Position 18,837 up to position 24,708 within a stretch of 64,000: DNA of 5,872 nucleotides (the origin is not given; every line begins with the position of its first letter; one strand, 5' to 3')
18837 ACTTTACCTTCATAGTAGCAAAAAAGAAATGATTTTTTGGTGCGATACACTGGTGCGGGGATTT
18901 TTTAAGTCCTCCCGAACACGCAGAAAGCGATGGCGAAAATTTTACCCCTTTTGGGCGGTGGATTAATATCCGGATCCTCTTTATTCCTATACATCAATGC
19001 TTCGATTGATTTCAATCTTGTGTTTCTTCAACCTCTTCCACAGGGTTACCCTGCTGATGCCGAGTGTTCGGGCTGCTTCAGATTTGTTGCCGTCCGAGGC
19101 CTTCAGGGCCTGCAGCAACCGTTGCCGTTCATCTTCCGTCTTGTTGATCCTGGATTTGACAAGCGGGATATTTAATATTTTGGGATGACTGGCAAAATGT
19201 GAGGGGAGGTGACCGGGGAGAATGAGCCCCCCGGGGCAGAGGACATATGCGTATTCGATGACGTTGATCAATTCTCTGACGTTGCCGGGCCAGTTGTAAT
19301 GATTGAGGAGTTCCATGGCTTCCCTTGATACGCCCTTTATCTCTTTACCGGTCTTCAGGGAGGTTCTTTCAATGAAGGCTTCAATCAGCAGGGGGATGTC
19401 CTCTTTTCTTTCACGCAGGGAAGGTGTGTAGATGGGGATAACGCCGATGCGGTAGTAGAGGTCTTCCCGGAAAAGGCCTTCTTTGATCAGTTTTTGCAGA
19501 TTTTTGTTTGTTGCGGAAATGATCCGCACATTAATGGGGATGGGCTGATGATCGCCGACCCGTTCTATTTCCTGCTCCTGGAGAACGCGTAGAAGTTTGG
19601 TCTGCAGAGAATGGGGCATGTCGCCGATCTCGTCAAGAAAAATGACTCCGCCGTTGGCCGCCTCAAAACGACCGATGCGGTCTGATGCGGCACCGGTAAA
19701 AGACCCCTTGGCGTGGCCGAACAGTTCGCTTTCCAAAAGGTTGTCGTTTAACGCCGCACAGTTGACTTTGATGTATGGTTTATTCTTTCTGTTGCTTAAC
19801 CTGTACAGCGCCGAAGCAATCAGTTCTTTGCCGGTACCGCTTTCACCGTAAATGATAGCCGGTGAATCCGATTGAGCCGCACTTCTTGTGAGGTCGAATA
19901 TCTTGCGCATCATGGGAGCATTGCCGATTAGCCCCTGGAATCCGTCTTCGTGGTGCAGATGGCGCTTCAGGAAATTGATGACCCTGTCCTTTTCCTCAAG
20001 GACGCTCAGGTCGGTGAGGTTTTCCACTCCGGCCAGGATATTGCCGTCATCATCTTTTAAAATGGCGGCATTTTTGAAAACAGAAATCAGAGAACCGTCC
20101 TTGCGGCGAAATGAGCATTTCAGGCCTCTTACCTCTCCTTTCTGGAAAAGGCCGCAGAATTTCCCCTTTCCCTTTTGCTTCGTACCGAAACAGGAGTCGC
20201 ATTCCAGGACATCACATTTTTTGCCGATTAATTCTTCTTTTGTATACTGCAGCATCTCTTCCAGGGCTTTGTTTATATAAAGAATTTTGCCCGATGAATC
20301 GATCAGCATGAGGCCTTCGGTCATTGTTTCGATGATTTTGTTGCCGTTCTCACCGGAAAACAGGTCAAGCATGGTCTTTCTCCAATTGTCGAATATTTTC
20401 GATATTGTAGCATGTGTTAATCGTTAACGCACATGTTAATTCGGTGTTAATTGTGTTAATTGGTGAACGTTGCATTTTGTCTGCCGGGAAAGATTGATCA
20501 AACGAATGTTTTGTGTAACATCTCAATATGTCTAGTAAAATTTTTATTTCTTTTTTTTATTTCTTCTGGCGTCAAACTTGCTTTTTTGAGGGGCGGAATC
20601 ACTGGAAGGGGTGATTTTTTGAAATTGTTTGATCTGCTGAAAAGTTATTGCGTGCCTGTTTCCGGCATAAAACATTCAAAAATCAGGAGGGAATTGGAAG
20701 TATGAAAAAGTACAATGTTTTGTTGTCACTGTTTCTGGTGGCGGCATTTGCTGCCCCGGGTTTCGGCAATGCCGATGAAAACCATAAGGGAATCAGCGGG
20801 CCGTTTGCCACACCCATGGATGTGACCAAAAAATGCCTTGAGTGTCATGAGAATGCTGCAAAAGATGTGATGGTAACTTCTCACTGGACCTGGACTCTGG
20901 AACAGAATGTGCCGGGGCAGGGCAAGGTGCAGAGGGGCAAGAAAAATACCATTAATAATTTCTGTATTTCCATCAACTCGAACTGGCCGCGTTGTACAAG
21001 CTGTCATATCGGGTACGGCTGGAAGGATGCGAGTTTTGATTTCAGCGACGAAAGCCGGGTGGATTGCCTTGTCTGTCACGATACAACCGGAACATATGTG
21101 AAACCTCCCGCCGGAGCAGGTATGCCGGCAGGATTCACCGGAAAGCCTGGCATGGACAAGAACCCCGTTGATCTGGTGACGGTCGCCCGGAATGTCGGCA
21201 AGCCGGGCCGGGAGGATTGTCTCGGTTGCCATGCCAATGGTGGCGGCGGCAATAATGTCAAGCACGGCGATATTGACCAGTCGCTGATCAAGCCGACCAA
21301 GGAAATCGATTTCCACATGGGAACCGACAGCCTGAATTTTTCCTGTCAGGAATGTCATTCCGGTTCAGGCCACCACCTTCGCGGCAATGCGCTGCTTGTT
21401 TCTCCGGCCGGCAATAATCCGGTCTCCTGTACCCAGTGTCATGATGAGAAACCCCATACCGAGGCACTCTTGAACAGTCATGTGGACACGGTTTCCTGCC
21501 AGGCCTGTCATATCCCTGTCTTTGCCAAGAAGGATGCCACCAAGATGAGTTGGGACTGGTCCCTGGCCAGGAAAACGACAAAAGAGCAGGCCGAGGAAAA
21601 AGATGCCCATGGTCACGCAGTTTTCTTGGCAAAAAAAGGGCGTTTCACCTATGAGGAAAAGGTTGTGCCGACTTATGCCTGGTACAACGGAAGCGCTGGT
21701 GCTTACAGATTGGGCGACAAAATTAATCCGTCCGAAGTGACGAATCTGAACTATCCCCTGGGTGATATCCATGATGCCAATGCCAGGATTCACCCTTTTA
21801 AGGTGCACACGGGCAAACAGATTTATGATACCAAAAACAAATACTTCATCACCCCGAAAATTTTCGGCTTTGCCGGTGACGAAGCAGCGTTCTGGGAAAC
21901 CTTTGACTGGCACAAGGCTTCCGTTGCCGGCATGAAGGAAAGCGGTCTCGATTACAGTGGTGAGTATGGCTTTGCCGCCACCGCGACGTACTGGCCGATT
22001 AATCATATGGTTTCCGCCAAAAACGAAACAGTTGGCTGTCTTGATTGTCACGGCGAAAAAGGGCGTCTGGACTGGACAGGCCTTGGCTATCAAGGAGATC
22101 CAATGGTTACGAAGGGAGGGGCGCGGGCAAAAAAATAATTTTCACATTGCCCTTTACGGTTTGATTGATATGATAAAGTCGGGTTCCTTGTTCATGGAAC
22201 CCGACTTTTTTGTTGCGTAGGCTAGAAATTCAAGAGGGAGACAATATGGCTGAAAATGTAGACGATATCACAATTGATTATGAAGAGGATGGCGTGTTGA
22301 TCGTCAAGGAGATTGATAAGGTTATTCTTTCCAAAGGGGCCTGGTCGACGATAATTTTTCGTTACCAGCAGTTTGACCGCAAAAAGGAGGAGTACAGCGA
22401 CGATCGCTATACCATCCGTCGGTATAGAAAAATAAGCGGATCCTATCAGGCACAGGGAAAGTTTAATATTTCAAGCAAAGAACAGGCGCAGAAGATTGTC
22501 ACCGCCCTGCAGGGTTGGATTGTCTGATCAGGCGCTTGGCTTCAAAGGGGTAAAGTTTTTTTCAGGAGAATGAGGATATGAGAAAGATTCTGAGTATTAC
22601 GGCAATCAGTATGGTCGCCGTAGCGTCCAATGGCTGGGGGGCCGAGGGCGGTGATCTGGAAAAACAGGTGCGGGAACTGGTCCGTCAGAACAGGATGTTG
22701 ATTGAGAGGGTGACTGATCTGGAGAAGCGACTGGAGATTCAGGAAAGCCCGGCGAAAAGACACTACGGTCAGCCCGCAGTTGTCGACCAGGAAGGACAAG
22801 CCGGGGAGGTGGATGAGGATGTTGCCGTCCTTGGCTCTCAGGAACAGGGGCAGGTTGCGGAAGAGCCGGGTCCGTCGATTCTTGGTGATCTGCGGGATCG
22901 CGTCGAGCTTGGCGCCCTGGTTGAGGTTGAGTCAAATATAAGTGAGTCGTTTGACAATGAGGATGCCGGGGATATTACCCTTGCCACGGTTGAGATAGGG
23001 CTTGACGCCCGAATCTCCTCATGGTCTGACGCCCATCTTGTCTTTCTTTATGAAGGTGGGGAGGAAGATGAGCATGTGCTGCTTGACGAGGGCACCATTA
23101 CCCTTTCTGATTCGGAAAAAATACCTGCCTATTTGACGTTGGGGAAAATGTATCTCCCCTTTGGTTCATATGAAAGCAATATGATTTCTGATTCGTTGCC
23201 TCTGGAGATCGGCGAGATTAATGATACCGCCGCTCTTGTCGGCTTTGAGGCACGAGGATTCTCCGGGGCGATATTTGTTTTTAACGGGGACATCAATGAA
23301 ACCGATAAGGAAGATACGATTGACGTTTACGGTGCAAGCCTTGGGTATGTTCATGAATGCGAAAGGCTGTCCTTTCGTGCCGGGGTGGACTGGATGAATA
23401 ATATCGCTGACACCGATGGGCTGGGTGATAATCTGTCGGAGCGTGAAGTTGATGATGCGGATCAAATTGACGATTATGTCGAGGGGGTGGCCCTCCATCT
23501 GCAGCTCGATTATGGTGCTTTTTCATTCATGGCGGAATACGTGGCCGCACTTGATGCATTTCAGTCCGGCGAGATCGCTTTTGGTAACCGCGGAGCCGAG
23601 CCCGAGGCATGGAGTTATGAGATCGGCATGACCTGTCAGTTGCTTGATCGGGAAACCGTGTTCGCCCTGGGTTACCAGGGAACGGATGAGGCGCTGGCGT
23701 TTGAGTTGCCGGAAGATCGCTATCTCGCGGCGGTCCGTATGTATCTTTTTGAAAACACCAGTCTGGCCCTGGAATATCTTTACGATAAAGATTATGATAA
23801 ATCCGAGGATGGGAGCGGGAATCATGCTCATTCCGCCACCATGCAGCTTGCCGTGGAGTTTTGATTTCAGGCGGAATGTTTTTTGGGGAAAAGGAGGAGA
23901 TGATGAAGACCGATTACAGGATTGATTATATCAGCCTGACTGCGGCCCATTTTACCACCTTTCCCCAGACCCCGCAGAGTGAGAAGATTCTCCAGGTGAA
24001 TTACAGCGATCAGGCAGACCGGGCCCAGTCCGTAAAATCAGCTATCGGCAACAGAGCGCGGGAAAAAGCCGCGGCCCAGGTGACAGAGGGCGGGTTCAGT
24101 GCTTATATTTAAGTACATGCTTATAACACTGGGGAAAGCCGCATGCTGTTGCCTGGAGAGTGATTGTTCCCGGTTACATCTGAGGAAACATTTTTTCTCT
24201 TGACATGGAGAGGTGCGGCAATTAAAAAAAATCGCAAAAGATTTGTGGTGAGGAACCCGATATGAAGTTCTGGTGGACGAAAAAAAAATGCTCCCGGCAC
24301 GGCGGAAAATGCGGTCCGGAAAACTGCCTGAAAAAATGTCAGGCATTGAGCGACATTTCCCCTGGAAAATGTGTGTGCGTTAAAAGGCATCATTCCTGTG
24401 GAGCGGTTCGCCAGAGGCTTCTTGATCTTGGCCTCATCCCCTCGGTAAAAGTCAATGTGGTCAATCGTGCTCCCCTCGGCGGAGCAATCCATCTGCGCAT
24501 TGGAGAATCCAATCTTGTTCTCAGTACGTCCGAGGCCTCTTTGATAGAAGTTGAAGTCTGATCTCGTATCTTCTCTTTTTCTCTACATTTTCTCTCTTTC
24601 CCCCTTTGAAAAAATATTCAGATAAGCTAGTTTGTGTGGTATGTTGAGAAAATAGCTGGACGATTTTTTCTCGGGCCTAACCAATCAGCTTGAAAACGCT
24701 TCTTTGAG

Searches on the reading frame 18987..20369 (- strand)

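Call 63: search_protein_families(library=pfam, proteins=[window:18987-20369:-], max_evalue=0.001)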
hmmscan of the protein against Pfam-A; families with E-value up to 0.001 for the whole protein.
window:18987-20369:- (460 aa): 15 families
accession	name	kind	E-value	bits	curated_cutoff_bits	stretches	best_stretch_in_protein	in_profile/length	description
PF00158.32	Sigma54_activat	-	2.3e-70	236.1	20.2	1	147-313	1-167/168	Sigma-54 interaction domain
PF25601.1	AAA_lid_14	-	9.6e-28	96.3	27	1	319-395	1-77/87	AAA+ ATPase lid domain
PF14532.12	Sigma54_activ_2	-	1.3e-17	64.7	25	1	148-316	1-136/138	Sigma-54 interaction domain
PF02954.25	HTH_8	-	9.7e-15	54.5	22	1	414-450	6-42/42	Bacterial regulatory protein, Fis family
PF13426.13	PAS_9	-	4.2e-14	53.1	27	1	18-122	2-102/103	PAS domain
PF00989.32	PAS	-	2.6e-10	40.8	22.6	1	10-97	4-89/113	PAS fold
PF07728.20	AAA_5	-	8.3e-08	32.8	22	1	172-289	3-123/139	AAA domain (dynein-related subfamily)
PF13188.13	PAS_8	-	3.6e-07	30.3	21.8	1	11-55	5-47/65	PAS domain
PF00004.35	AAA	-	1.3e-06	29.3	21.2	1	172-297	2-117/131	ATPase family associated with various cellular activities (AAA)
PF07724.20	AAA_2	-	3.6e-05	24.3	27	1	172-296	7-132/166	AAA domain (Cdc48 subfamily)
PF24820.1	Diguanyl_cycl_sensor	-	8.4e-05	22.9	28.1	1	12-51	1-40/109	Diguanylate cyclase-like sensor domain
PF08447.18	PAS_3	-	0.00014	22.5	25.6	0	29-112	1-83/89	PAS fold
PF08448.16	PAS_4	-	0.00039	21.1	23.1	0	16-52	4-40/110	PAS fold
PF01078.27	Mg_chelatase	-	0.00048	20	20.3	0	172-289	26-158/207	Magnesium chelatase, subunit ChlI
PF13556.12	HTH_30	-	0.00068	19.8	27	0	418-449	4-35/59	PucR C-terminal helix-turn-helix domain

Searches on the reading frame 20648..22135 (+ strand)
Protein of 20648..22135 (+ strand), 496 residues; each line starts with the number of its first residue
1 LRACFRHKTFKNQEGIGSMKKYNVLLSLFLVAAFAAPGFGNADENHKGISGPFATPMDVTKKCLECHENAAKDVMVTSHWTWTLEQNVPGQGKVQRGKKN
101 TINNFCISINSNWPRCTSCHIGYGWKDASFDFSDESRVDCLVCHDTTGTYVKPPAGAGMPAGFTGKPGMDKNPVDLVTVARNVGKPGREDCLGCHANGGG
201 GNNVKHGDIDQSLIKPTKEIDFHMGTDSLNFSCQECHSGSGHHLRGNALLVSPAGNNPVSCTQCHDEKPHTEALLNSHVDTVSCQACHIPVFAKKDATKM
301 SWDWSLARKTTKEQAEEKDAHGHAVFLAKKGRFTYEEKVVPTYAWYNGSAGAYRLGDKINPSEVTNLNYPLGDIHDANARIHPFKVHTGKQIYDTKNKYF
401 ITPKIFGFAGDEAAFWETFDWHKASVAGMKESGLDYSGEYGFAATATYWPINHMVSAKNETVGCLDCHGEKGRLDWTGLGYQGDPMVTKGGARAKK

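Call 63: search_protein_families(library=pfam, proteins=[window:20648-22135:+], max_evalue=0.001)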
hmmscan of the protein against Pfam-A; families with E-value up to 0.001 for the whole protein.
window:20648-22135:+ (496 aa): 5 families
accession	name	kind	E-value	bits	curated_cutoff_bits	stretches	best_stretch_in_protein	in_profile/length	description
PF11783.13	Cytochrome_cB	-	2.7e-63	213.4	22.1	1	299-470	1-172/173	Cytochrome c bacterial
PF14522.11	Cytochrome_C7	-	3.4e-11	43.2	24.8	1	223-288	8-66/67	Cytochrome c7 and related cytochrome c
PF14537.11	Cytochrom_c3_2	-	4.9e-09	37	25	0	257-300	5-45/79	Cytochrome c3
PF22113.1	Mtrc-MtrF_II-IV_dom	-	2.2e-07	31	30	0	260-301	8-51/176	Outer membrane cytochrome MtrC/MtrF-like, domains II/IV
PF09699.15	Paired_CXXCH_1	-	1.5e-05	25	20.6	0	232-268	8-39/41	Doubled CXXCH motif (Paired_CXXCH_1)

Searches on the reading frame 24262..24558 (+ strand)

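Call 3: search_protein_families(library=pfam, proteins=[window:24262-24558:+], max_evalue=1)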
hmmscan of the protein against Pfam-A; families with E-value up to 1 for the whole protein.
window:24262-24558:+ (99 aa): 1 family
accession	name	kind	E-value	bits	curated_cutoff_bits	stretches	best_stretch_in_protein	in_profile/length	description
PF04023.20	FeoA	-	7.2e-17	61.7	23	1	29-98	3-73/74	FeoA domain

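Call 4: search_protein_families(library=ncbifam, proteins=[window:24262-24558:+], max_evalue=1)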
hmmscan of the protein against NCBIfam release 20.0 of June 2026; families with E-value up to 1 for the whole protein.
window:24262-24558:+ (99 aa): 1 family
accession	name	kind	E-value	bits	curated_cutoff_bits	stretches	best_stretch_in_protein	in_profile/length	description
NF007106.0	PRK09555.1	equivalog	1.6e-09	37.4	102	1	47-98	20-71/75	ferrous iron transporter A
